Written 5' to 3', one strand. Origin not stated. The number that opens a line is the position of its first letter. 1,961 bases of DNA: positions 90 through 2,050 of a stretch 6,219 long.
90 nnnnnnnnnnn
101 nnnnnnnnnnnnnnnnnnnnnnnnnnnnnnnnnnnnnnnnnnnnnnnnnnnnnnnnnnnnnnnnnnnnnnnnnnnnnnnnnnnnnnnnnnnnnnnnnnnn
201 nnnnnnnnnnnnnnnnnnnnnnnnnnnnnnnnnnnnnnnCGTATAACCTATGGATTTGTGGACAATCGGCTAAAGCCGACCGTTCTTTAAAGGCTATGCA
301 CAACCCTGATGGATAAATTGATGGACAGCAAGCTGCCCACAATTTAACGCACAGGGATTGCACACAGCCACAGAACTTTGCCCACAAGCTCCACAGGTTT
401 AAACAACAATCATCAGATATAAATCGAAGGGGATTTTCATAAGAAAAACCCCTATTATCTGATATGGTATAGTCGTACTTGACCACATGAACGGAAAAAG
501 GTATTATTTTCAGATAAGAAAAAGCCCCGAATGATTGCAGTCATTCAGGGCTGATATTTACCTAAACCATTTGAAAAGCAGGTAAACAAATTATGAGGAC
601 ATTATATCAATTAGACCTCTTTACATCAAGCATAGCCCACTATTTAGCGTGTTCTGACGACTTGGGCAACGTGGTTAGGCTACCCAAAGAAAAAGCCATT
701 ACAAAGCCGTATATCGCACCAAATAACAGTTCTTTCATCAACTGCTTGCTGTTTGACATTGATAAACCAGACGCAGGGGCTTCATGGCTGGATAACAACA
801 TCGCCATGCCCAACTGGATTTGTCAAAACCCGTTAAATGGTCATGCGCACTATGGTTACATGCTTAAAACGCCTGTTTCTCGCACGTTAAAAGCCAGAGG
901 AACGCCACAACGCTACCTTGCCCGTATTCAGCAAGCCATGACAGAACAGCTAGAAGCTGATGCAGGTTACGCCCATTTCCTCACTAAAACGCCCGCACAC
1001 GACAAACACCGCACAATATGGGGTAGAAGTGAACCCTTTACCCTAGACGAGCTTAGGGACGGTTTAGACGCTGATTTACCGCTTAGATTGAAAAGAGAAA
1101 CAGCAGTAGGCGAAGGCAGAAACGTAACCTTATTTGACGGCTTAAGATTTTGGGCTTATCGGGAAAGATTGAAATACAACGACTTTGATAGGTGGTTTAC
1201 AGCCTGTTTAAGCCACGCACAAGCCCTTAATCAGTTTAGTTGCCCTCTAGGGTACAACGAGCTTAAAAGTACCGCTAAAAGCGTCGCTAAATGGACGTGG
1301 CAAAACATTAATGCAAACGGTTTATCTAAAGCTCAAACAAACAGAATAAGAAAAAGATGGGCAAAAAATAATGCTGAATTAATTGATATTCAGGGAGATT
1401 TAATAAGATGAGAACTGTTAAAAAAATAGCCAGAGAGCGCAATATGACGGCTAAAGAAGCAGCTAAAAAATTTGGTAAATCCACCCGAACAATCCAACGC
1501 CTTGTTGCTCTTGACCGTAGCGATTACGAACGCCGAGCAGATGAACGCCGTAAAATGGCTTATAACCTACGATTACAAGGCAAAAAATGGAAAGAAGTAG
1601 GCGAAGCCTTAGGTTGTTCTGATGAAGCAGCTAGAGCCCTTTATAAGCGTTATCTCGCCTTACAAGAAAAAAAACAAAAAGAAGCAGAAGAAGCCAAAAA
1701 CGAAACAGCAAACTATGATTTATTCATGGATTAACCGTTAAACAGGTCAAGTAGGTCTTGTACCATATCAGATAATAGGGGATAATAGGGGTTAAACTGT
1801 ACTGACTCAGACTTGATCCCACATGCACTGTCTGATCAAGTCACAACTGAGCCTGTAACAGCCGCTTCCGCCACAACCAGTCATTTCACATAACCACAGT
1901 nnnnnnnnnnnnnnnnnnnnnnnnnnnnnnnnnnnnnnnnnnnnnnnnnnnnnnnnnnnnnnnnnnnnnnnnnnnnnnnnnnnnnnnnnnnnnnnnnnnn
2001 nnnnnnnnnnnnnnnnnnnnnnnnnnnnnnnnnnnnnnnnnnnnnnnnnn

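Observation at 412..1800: The rep gene is bracketed by two inverted copies of the origin core, one sitting on the rep promoter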

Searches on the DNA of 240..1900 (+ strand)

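Call 6: search_dna_similar(query=window:240-1900:+, collection=plasmids, mode=distant, max_rows=60, rows=spread)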
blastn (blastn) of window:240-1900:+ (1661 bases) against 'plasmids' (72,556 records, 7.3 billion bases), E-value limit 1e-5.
Records with a match: 17; places in all: 17; records where one place covers at least 80% of the query: 0.
Best place of each record, by identity: >=99% 1; 90-95% 2; 60-80% 14.
By first word of the organism name: Pasteurella 3; Salmonella 3; Shigella 3; Klebsiella 3; Citrobacter 2; Escherichia 1; Enterobacter 1; Raoultella 1.
By predicted mobility (MOB-suite, as given by PLSDB): mobilizable 16; conjugative 1.
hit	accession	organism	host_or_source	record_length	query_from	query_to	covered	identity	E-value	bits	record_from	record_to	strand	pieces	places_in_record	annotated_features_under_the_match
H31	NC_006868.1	Pasteurella multocida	calf lung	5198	957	1660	42%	99.9%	0e+0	1266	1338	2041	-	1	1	hypothetical protein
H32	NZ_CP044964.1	Salmonella enterica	Homo sapiens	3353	1131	1294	10%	72.5%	1e-14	91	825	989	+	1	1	sigma factor-like helix-turn-helix DNA-binding protein | replication initiation protein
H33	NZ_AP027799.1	Escherichia coli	Homo sapiens,whole organism,feces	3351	1131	1294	10%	72.5%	1e-14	91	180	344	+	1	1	sigma factor-like helix-turn-helix DNA-binding protein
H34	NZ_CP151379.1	Shigella sonnei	-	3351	1131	1294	10%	72.5%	1e-14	91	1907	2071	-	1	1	sigma factor-like helix-turn-helix DNA-binding protein | replication initiation protein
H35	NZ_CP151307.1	Shigella sonnei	-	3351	1131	1294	10%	72.5%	1e-14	91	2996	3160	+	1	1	sigma factor-like helix-turn-helix DNA-binding protein | replication initiation protein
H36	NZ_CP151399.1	Shigella sonnei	-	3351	1131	1294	10%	72.5%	1e-14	91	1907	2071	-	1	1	sigma factor-like helix-turn-helix DNA-binding protein | replication initiation protein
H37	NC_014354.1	Salmonella enterica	chicken,carcasses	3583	1138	1288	9%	71.5%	2e-11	80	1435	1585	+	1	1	hypothetical protein | replication initiation protein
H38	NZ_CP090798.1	Enterobacter hormaechei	Homo sapiens,Pure culture,urine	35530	5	146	9%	73.2%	9e-10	74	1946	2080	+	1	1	none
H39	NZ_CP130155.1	Raoultella ornithinolytica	cell culture,garbage cans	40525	5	146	9%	73.2%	9e-10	74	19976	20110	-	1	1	none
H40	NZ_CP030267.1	Klebsiella pneumoniae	Homo sapiens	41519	8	146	8%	73.4%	9e-10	73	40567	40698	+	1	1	none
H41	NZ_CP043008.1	Citrobacter portucalensis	Homo sapiens,Pure Culture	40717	8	146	8%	73.4%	9e-10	73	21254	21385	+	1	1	none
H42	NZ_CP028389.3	Klebsiella pneumoniae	Homo sapiens,culture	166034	8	146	8%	73.4%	9e-10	73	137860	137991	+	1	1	none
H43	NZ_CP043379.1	Klebsiella pneumoniae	Homo sapiens,culture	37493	8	146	8%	73.4%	9e-10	73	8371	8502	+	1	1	none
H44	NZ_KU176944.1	Citrobacter freundii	-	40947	8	146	8%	73.4%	9e-10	73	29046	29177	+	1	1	none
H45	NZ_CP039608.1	Salmonella enterica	Homo sapiens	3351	1181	1294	7%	76.1%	5e-13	84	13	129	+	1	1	sigma factor-like helix-turn-helix DNA-binding protein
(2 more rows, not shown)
